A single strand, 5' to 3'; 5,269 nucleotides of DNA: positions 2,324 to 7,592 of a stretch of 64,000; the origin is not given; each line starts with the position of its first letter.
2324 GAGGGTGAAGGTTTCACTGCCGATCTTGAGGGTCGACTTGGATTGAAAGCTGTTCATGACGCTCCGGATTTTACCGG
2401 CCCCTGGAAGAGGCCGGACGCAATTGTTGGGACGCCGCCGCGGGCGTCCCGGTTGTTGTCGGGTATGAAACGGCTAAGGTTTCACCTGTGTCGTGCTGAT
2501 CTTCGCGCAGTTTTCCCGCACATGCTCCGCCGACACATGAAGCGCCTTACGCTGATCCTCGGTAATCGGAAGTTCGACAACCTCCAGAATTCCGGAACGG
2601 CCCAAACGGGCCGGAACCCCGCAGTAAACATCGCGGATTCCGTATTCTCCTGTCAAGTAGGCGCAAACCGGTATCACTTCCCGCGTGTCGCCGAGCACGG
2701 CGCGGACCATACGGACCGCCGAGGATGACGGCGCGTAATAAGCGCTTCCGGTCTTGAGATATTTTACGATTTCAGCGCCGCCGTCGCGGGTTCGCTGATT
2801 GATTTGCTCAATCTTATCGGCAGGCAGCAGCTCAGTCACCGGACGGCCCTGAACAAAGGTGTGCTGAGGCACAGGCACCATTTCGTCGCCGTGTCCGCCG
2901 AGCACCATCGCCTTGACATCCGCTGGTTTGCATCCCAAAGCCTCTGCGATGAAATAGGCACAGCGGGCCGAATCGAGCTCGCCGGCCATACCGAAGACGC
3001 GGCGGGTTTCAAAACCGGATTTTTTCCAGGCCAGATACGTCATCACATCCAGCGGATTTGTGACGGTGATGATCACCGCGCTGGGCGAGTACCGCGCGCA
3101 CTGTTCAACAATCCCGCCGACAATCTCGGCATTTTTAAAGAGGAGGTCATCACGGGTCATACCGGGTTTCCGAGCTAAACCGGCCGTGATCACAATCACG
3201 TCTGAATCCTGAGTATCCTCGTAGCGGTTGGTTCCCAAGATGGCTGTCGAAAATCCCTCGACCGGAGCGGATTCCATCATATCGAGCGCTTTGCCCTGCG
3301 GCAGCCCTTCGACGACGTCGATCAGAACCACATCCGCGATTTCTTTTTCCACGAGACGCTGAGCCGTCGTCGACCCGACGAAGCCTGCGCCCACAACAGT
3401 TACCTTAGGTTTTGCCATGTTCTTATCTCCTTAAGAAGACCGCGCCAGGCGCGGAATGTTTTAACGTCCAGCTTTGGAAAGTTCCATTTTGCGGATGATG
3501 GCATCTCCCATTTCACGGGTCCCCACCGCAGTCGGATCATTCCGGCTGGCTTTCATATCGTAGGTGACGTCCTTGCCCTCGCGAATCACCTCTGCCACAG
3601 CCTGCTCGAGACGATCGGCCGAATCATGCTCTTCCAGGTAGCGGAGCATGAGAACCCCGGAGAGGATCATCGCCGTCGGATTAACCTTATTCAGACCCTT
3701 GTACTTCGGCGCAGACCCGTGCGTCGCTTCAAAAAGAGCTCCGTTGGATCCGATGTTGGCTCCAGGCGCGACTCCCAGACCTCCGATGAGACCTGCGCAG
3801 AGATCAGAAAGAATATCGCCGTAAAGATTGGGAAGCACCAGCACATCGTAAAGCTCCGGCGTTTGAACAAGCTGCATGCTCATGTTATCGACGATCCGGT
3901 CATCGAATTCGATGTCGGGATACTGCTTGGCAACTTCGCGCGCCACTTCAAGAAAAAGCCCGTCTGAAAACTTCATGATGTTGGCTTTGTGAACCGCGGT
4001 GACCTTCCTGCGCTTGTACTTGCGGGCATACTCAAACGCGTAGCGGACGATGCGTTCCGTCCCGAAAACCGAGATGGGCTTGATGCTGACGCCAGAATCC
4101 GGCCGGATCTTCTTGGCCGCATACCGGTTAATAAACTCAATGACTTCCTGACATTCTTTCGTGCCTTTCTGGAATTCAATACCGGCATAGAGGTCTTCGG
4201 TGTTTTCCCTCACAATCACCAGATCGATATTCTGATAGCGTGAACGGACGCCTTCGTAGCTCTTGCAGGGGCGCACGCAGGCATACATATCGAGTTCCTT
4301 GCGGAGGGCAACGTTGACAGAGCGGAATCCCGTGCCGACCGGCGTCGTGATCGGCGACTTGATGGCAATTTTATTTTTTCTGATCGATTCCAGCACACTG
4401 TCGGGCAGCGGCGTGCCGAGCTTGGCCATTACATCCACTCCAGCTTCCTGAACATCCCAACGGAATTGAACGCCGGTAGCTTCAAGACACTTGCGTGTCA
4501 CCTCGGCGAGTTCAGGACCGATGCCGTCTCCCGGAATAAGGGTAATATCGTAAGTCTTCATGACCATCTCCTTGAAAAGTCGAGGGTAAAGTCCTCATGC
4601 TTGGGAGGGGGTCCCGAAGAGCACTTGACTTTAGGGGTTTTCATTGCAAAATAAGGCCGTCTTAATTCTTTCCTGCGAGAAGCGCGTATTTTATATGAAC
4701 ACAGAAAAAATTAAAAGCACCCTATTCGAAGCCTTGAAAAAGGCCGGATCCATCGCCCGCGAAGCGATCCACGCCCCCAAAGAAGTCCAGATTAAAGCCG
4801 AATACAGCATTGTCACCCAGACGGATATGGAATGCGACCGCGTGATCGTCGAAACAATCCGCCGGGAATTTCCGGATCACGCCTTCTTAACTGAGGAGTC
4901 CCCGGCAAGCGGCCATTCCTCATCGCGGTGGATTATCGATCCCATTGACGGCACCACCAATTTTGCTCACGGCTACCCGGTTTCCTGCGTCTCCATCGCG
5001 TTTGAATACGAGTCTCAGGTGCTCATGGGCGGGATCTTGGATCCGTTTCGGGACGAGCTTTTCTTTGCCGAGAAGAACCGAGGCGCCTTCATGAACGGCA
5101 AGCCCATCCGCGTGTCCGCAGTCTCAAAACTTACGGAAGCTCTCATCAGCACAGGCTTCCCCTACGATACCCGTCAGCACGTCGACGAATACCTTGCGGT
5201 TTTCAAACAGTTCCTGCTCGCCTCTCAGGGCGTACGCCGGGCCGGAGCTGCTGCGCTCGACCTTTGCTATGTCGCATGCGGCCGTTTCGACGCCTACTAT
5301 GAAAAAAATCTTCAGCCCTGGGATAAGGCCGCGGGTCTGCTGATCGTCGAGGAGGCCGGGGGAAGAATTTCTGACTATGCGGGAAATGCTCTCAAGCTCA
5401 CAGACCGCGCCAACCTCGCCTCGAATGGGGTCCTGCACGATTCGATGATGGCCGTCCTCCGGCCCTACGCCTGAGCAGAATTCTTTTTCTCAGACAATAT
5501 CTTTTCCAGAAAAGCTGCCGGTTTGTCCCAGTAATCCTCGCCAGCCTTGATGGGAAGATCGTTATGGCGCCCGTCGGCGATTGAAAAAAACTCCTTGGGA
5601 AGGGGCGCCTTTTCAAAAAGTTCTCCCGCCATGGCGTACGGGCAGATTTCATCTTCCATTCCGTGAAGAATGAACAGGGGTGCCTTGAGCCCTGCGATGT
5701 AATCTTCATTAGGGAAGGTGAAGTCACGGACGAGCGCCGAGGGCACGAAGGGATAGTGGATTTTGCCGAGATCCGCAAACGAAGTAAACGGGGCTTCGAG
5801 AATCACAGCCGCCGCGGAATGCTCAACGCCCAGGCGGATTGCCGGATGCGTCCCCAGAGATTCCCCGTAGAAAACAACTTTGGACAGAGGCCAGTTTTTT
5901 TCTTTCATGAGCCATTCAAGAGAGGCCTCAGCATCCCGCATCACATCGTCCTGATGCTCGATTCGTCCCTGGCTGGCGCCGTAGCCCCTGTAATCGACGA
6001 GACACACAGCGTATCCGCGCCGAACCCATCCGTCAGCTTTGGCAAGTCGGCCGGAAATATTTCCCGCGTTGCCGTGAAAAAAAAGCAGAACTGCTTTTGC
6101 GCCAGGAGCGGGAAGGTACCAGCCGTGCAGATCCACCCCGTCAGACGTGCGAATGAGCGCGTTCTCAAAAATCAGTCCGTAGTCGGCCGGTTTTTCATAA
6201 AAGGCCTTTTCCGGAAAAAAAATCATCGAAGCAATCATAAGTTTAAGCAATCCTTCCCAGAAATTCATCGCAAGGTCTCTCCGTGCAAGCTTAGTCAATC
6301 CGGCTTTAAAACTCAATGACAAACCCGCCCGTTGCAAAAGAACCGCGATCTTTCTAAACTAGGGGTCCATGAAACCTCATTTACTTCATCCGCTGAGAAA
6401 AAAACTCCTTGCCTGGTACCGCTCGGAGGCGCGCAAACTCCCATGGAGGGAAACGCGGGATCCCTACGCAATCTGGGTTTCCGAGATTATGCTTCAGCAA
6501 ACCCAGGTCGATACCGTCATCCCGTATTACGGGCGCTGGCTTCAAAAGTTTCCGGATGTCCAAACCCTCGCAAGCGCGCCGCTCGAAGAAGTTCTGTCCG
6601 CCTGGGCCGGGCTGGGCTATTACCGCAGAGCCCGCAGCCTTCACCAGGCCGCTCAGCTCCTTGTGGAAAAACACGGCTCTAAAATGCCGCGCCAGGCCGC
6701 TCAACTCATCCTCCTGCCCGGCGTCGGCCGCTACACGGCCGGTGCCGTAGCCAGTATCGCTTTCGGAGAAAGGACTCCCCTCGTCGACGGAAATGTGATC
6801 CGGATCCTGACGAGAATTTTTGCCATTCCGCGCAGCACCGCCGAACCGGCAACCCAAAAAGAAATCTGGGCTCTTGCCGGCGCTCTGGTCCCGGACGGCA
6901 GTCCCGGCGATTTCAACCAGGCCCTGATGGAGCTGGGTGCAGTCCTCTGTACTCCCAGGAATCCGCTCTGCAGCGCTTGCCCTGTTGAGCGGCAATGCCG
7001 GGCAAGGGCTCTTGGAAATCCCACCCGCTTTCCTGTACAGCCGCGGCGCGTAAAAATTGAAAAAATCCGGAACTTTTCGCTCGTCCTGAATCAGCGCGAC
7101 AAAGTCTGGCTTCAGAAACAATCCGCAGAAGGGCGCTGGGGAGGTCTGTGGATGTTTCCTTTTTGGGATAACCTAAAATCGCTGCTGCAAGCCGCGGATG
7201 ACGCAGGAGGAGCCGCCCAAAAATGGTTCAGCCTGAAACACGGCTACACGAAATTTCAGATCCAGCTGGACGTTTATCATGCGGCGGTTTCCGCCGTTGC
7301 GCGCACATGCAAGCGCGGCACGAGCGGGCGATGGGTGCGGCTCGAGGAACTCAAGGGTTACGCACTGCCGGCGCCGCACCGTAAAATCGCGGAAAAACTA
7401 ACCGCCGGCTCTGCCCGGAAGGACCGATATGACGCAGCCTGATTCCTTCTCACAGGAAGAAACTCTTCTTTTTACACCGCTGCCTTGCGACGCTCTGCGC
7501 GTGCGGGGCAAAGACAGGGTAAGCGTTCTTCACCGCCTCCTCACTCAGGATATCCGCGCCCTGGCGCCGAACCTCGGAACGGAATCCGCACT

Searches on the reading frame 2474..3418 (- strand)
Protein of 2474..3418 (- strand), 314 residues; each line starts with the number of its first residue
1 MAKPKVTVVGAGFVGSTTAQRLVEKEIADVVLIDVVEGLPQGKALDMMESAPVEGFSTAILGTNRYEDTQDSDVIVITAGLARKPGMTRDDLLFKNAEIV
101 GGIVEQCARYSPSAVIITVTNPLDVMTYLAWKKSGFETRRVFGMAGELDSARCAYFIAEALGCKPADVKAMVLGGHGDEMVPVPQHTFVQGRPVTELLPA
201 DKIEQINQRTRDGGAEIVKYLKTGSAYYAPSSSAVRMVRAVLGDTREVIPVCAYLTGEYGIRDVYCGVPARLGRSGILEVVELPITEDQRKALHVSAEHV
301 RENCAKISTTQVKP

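Call 10: search_protein_families(library=pfam, proteins=[window:2474-3418:-], max_evalue=0.0001)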
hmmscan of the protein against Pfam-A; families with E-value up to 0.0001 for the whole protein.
window:2474-3418:- (314 aa): 2 families
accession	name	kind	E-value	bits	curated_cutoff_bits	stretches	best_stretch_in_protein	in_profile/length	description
PF00056.29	Ldh_1_N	-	3.7e-42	144.1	27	1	5-143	2-141/141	lactate/malate dehydrogenase, NAD binding domain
PF02866.23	Ldh_1_C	-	1.4e-31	110.3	22.6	1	147-307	2-170/174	lactate/malate dehydrogenase, alpha/beta C-terminal domain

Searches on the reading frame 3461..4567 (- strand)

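Call 10: search_protein_families(library=pfam, proteins=[window:3461-4567:-], max_evalue=0.0001)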
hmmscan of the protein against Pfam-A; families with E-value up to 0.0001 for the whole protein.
window:3461-4567:- (368 aa): 1 family
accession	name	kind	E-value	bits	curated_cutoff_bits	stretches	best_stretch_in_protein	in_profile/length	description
PF00180.25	Iso_dh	-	1.3e-106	357.2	27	1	8-357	2-348/348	Isocitrate/isopropylmalate dehydrogenase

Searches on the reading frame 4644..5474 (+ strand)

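Call 10: search_protein_families(library=pfam, proteins=[window:4644-5474:+], max_evalue=0.0001)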
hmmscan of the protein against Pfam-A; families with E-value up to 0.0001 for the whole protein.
window:4644-5474:+ (276 aa): 1 family
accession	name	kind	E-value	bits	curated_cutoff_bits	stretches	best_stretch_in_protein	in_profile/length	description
PF00459.30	Inositol_P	-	9.8e-70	235.5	27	1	21-271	3-265/271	Inositol monophosphatase family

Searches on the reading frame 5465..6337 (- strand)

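Call 10: search_protein_families(library=pfam, proteins=[window:5465-6337:-], max_evalue=0.0001)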
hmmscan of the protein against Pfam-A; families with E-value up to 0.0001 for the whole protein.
window:5465-6337:- (290 aa): 4 families
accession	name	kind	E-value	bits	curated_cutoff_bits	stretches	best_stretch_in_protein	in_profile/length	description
PF12146.15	Hydrolase_4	-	1.1e-20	74.4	27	1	80-188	3-114/239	Serine aminopeptidase, S33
PF02129.25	Peptidase_S15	-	1.5e-11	45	23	1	100-171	42-114/262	X-Pro dipeptidyl-peptidase (S15 family)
PF00561.26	Abhydrolase_1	-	5e-11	43.2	25.8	1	83-190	2-109/245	alpha/beta hydrolase fold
PF20434.5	BD-FAE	-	2.4e-06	27.7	26.8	0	102-175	41-112/215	BD-FAE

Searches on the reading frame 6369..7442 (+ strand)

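Call 10: search_protein_families(library=pfam, proteins=[window:6369-7442:+], max_evalue=0.0001)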
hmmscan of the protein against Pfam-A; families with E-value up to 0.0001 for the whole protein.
window:6369-7442:+ (357 aa): 3 families
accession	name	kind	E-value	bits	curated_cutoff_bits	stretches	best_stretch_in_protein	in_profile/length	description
PF00730.31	HhH-GPD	-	6.7e-24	84.7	26.2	1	37-168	1-104/108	HhH-GPD superfamily base excision DNA repair protein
PF14815.12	NUDIX_4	-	2.7e-19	69.5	35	1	238-342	4-112/113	NUDIX domain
PF00633.29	HHH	-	3e-05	24.1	24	1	102-130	2-30/30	Helix-hairpin-helix motif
